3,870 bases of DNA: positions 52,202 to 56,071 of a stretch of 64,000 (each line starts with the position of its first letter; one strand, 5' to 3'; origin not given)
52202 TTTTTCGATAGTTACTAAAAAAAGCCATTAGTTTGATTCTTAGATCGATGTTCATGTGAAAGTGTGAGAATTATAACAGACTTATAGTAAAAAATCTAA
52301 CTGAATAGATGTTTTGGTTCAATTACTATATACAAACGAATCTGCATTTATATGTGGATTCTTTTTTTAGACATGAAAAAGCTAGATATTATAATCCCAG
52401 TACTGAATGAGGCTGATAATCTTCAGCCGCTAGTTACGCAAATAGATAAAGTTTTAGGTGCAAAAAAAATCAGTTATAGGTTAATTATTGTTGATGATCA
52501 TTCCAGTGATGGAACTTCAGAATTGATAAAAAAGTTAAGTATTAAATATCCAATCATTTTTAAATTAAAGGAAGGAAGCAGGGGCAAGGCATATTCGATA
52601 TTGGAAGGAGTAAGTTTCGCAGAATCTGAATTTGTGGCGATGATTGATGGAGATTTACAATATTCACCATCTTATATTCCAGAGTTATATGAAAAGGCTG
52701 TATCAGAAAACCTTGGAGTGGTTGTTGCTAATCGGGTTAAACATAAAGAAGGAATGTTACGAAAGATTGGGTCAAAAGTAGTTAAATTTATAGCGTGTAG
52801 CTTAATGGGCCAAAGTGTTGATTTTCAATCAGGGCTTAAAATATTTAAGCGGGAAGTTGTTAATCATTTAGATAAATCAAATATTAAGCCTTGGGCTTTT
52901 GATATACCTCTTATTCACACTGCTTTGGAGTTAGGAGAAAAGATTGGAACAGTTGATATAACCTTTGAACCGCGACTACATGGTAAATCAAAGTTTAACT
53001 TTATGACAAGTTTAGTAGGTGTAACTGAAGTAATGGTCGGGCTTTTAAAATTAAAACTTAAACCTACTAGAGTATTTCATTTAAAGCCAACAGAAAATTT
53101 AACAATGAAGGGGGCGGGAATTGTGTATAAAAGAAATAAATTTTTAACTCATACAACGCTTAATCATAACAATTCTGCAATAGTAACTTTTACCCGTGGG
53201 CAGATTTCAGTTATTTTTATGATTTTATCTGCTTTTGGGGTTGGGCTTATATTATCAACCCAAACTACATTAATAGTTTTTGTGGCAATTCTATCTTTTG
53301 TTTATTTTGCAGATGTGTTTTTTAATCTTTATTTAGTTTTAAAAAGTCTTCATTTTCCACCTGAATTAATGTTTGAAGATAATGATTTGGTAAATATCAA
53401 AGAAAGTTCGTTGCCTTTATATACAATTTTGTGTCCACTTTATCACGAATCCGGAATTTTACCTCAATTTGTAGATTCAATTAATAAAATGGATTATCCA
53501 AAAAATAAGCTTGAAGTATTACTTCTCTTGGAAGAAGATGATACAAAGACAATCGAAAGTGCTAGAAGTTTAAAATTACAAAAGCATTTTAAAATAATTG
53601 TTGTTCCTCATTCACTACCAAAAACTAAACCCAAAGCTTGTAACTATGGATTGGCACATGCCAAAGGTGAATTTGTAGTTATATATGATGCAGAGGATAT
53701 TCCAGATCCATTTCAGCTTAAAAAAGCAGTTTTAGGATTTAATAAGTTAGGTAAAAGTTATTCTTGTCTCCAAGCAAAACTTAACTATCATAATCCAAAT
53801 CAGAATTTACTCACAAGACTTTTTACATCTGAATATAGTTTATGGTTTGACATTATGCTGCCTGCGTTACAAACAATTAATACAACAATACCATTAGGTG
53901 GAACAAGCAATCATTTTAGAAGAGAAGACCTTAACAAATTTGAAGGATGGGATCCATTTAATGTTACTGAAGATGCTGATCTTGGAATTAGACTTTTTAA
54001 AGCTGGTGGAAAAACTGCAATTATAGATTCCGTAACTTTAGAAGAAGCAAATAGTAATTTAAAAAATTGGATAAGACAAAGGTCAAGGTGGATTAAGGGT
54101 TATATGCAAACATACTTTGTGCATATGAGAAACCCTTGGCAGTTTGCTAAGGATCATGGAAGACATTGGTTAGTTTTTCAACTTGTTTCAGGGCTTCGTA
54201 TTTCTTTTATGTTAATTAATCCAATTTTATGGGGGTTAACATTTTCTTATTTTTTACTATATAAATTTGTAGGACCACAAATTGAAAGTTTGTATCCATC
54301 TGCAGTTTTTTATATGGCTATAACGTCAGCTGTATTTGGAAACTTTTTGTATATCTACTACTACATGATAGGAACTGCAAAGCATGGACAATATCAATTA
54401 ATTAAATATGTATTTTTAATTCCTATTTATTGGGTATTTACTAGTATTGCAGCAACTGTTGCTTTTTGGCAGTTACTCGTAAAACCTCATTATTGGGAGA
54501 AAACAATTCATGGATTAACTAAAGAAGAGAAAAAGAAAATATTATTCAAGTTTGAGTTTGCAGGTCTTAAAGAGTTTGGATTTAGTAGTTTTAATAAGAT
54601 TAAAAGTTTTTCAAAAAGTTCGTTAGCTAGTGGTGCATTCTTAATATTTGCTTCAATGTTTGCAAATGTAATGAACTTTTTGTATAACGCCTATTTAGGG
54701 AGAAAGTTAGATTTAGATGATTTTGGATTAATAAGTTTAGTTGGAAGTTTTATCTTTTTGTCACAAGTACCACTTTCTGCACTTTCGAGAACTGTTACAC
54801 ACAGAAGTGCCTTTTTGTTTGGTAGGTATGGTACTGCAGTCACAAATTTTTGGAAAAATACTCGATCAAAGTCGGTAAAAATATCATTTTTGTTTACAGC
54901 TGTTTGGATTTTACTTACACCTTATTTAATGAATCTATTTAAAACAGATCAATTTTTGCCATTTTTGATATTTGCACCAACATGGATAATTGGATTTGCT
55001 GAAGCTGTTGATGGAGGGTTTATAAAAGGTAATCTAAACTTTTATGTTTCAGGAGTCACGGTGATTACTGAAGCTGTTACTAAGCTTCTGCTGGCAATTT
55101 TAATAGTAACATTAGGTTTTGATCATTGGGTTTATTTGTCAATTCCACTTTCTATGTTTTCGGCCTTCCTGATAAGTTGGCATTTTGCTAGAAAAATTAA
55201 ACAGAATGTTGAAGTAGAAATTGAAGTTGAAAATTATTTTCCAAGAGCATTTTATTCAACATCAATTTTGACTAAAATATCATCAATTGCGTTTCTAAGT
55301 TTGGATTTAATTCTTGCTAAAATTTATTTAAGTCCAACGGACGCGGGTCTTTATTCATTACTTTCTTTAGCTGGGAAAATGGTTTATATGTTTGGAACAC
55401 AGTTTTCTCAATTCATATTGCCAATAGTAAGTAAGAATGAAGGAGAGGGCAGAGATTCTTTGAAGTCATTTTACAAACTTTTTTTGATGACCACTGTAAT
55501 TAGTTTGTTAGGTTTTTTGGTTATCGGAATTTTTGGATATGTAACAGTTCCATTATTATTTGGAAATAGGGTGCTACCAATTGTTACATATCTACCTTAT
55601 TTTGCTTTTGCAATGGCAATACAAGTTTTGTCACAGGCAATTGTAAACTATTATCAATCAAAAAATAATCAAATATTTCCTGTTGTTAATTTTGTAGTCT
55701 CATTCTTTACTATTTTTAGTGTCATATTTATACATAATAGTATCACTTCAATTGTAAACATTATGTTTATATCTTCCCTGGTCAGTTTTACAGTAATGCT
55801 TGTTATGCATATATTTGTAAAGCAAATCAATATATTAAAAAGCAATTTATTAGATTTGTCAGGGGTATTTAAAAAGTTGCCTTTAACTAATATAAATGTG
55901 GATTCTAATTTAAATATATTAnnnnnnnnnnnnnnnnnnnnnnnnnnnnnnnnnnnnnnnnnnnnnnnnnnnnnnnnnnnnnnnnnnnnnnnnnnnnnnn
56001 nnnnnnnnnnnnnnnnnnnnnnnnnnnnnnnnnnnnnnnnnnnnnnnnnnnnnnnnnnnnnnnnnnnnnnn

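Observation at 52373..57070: Four enzymatic modules of a polysaccharide pathway fused in one about 1570-aa polypeptide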

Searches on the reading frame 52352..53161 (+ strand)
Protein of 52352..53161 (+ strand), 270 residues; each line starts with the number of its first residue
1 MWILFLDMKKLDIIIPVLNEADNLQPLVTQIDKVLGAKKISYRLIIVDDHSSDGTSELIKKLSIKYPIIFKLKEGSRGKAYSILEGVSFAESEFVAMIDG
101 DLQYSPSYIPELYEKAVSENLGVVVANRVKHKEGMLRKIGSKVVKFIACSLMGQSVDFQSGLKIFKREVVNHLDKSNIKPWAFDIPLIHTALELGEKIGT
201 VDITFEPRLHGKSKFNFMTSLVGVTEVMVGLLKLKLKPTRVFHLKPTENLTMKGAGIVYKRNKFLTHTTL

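Call 35: search_solved_structures(query=window:52352-53161:+, max_evalue=0.001)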
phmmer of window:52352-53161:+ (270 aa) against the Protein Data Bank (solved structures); distinct sequences matched with E-value up to 0.001: 8.
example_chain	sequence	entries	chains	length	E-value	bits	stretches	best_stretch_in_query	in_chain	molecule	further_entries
5mlz_A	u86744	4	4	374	4.5e-18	69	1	4-219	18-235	Dolichol monophosphate mannose synthase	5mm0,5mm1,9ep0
9bhc_C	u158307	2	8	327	5.5e-17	65.4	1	8-221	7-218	Undecaprenyl-phosphate 4-deoxy-4-formamido-L-arabinose transferase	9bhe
8vxh_A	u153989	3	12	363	7.3e-17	65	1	8-221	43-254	Undecaprenyl-phosphate 4-deoxy-4-formamido-L-arabinose transferase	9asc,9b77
9hwj_A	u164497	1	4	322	6.9e-15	58.5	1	8-221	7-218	Undecaprenyl-phosphate 4-deoxy-4-formamido-L-arabinose transferase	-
5eke_A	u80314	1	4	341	1.1e-12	51.4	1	10-219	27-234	Uncharacterized glycosyltransferase sll0501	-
5ekp_C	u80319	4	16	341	1.5e-12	50.9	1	10-218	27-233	Uncharacterized glycosyltransferase sll0501 | Glycosyltransferase sll0501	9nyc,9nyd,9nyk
9nye_A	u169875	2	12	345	1.6e-12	50.8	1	10-218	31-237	Glycosyltransferase sll0501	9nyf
6h1j_A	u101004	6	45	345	1.1e-08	38.1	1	7-179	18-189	Probable ss-1,3-N-acetylglucosaminyltransferase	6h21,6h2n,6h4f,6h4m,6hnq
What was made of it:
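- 52373..53059 (+): Module i (aa 8-236): GT-A domain of the polyprenyl-phosphate glycosyltransferase type (GtrB/ArnC/DPMS-like). D49, D99-x-D101, R128 and K163 are invariant; R208 is nearly invariant. PDB sequence hits: DPMS 5mlz at 4.5e-18, then ArnC and GtrB (call 35).
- On Polyprenyl-phosphate glycosyltransferases (GT2; GtrB/ArnC/DPMS type): The top PDB sequence hits are DPMS, ArnC and GtrB, at 4.5e-18 to 1.6e-12 (call 35).
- The best PDB sequence hit of module i is Dol-P-Man synthase (call 35).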

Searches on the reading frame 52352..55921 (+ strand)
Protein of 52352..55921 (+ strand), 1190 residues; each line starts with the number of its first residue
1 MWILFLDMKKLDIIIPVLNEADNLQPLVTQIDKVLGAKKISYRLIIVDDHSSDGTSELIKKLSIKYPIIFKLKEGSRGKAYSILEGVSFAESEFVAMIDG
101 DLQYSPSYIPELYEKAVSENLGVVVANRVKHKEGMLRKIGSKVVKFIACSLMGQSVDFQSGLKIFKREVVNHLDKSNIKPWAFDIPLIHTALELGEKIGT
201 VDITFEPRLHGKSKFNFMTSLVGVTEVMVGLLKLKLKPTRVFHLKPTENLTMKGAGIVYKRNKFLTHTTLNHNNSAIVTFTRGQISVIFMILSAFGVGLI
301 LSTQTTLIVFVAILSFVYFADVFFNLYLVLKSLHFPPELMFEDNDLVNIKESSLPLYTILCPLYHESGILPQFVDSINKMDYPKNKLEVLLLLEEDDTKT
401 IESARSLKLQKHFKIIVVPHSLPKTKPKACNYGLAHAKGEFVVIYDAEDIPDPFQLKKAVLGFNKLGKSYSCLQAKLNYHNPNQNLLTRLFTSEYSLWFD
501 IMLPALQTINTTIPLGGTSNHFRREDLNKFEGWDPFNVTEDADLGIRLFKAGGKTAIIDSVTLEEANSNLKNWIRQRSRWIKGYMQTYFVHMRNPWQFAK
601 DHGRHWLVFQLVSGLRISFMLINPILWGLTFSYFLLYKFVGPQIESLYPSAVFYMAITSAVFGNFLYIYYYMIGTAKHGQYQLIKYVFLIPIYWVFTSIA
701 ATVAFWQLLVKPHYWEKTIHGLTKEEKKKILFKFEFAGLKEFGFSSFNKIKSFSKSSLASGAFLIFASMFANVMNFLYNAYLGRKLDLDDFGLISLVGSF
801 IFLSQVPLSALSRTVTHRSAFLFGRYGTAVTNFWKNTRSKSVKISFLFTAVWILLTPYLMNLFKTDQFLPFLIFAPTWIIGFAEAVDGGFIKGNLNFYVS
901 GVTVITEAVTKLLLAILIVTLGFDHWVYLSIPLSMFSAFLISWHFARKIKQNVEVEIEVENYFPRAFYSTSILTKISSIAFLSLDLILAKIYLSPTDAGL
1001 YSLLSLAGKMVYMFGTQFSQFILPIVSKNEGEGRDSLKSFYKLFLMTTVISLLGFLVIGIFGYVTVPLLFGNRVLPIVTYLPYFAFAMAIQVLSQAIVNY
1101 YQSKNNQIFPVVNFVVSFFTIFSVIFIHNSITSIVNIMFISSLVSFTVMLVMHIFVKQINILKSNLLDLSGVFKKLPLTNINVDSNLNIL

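Call 53: predict_structure(alignment_id=A3)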
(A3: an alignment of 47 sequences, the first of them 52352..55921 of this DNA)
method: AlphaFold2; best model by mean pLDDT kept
length: 1190 residues; sequences in the alignment: 47
mean_pLDDT: 85.2   pTM: 0.59
mean pLDDT of the five models: 85.2, 84.1, 82.4, 82.4, 81.3
residues with pLDDT >= 90: 554; 70-90: 532; 50-70: 54; < 50: 50
segments of 3 or more residues with pLDDT < 50: 1-7, 721-745, 1174-1190
pLDDT, mean of each block of 10 residues (from residue 1): 48 94 91 92 94 90 93 90 93 93 91 93 92 78 82 85 93 88 90 93 85 57 79 86 87 90 91 90 91 95 92 88 87 80 89 95 88 93 96 92 93 93 85 94 91 95 93 87 86 88 86 77 93 88 88 90 83 88 91 92 90 79 74 74 77 83 85 89 91 88 91 73 41 39 51 66 88 85 71 68 83 95 91 92 91 86 76 87 93 92 92 90 84 90 91 83 91 89 79 77 86 89 94 88 93 92 85 84 93 94 91 91 87 91 93 85 69 50 35
secondary structure, 60 per line:
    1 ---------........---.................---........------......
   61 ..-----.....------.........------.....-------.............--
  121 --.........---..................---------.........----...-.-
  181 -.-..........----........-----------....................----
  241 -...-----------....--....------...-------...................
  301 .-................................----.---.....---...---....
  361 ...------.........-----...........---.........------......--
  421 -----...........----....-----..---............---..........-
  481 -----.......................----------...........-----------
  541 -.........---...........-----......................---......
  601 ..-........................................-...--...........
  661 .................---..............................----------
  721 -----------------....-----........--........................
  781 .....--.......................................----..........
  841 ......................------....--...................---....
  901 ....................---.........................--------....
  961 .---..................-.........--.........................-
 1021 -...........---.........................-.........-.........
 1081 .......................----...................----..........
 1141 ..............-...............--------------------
elements in order (helices of 4 or more, strands of 3 or more residues): E10-17 H21-37 E41-48 H55-62 E68-72 H79-87 E94-98 H106-118 E123-131 H135-152 E162-166 H167-170 H184-193 E198-205 H217-236 E242-244 E256-259 E262-265 H282-301 H303-334 H343-347 E357-363 H370-378 E387-394 H398-406 E413-418 H426-436 E441-444 H455-466 E470-479 H486-508 E519-523 H524-529 H542-550 E554-564 H570-591 H595-602 H604-643 H650-677 H681-710 H738-741 H747-754 H757-785 H788-826 H831-862 H869-872 H875-893 H897-920 H924-948 H957-961 H965-982 H984-992 H995-1019 H1022-1032 H1036-1060 H1062-1070 H1072-1103 H1108-1126 H1131-1154 H1156-1170
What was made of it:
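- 54518..54586 (+): Lysine-rich, variable, disordered linker (aa 723-745) between the synthase helix bundle and the MOP domain. It is predicted to be cytoplasmic. pLDDT is about 40 (call 53).
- On Polyprenyl-phosphate glycosyltransferases (GT2; GtrB/ArnC/DPMS type): Two TM helices (282-334) and a preceding helix (217-236) are present in the model (call 53).
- On Processive membrane-embedded GT2 synthases (BcsA/PgaC/HAS/NodC): The model has helices at 282-334 and 570-710 (call 53).
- Checked: Membrane helices in the AF2 model (call 53).
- Inter-domain packing is not confidently predicted (pTM 0.59, disordered linker; call 53).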

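Call 55: fold_search(model_id=the predicted structure, library=pdb)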
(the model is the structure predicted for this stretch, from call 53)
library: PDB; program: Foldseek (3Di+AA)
matches with E <= 10: 1047; with E <= 0.001: 315
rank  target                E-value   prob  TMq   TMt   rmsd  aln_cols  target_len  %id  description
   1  2z86_B                1.8e-11  1.00  0.16  0.29  19.2       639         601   12  Crystal structure of chondroitin polymerase from Escherichia coli strain K4 (K4CP) complexed with UDP-GlcUA and UDP (released 2008-09-16)
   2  2z87_B                2.8e-11  1.00  0.16  0.30  18.1       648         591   13  Crystal structure of chondroitin polymerase from Escherichia coli strain K4 (K4CP) complexed with UDP-GalNAc and UDP (released 2008-09-16)
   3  2z86_D                4.0e-11  1.00  0.15  0.29  18.8       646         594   12  Crystal structure of chondroitin polymerase from Escherichia coli strain K4 (K4CP) complexed with UDP-GlcUA and UDP (released 2008-09-16)
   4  2z87_A                6.5e-11  1.00  0.16  0.30  18.5       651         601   13  Crystal structure of chondroitin polymerase from Escherichia coli strain K4 (K4CP) complexed with UDP-GalNAc and UDP (released 2008-09-16)
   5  5mlz                  8.8e-11  1.00  0.17  0.53   3.1       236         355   27  Dolichyl phosphate mannose synthase in complex with GDP and Mg2+ (released 2017-08-09)
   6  2z86_C                1.4e-10  1.00  0.16  0.29  18.9       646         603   13  Crystal structure of chondroitin polymerase from Escherichia coli strain K4 (K4CP) complexed with UDP-GlcUA and UDP (released 2008-09-16)
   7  7sp7_A                2.0e-10  1.00  0.21  0.45  15.8       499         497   14  Chlorella virus hyaluronan synthase inhibited by UDP (released 2022-04-06)
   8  2z86_A                2.6e-10  1.00  0.15  0.30  17.7       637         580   13  Crystal structure of chondroitin polymerase from Escherichia coli strain K4 (K4CP) complexed with UDP-GlcUA and UDP (released 2008-09-16)
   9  9asc_A                4.6e-10  1.00  0.17  0.60   2.7       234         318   24  Cryo-EM Structure of the Glycosyltransferase ArnC from Salmonella enterica in the UDP-bound State Determined on Talos  (released 2025-02-05)
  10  9bhc_B                5.2e-10  1.00  0.17  0.60   3.2       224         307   24  Salmonella undecaprenyl-phosphate 4-deoxy-4-formamido-L-arabinose transferase (ArnC) (released 2025-02-12)
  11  9bhe_A                5.4e-10  1.00  0.18  0.64   2.3       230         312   24  Salmonella undecaprenyl-phosphate 4-deoxy-4-formamido-L-arabinose transferase (ArnC) bound to UDP (released 2025-02-12)
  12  9yq4_A                6.9e-10  1.00  0.22  0.51  15.2       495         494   14  Chlorella virus hyaluronan synthase bound to a proofreading UDP-GlcA (released 2025-12-10)
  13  7sp8_A                7.1e-10  1.00  0.21  0.46  16.2       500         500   14  Chlorella virus Hyaluronan Synthase bound to UDP-GlcNAc (released 2022-04-06)
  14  9ep0                  7.4e-10  1.00  0.16  0.54   3.0       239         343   25  Dolichyl phosphate mannose synthase in complex with donor (GDP-Man) and traces of acceptor (Dol55P) and product (Dol55P- (released 2025-10-01)
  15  9b8v_E                8.0e-10  1.00  0.25  0.34  13.7       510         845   20  AlphaFold2 informed cryo-EM model of the E. coli cellulose synthase BcsAG3B6 complex (released 2025-02-19)
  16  9bhe_B                9.0e-10  1.00  0.17  0.61   2.9       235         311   25  Salmonella undecaprenyl-phosphate 4-deoxy-4-formamido-L-arabinose transferase (ArnC) bound to UDP (released 2025-02-12)
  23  9yq5_A                2.1e-09  1.00  0.27  0.59   5.4       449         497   13  Chlorella virus hyaluronan synthase bound to an inserted UDP-GlcA (released 2025-12-10)
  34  5ej1_A                1.1e-08  1.00  0.26  0.42   6.0       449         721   19  Pre-translocation state of bacterial cellulose synthase (released 2016-03-30)
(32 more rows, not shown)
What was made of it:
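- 52373..53059 (+): Foldseek: ArnC 9bhe at rmsd 2.3 A over 230 columns (call 55).
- On Polyprenyl-phosphate glycosyltransferases (GT2; GtrB/ArnC/DPMS type): Foldseek rmsd is 2.3-3.2 A over about 230 columns (call 55).
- On Processive membrane-embedded GT2 synthases (BcsA/PgaC/HAS/NodC): Foldseek aligns about 449 columns to hyaluronan synthase 9yq5 and to BcsA 5ej1 (call 55).
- Foldseek matches ArnC/DPMS/GtrB at rmsd 2.3-3.2 A, and hyaluronan synthase/BcsA over about 449 columns including membrane helices (calls 53, 55).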
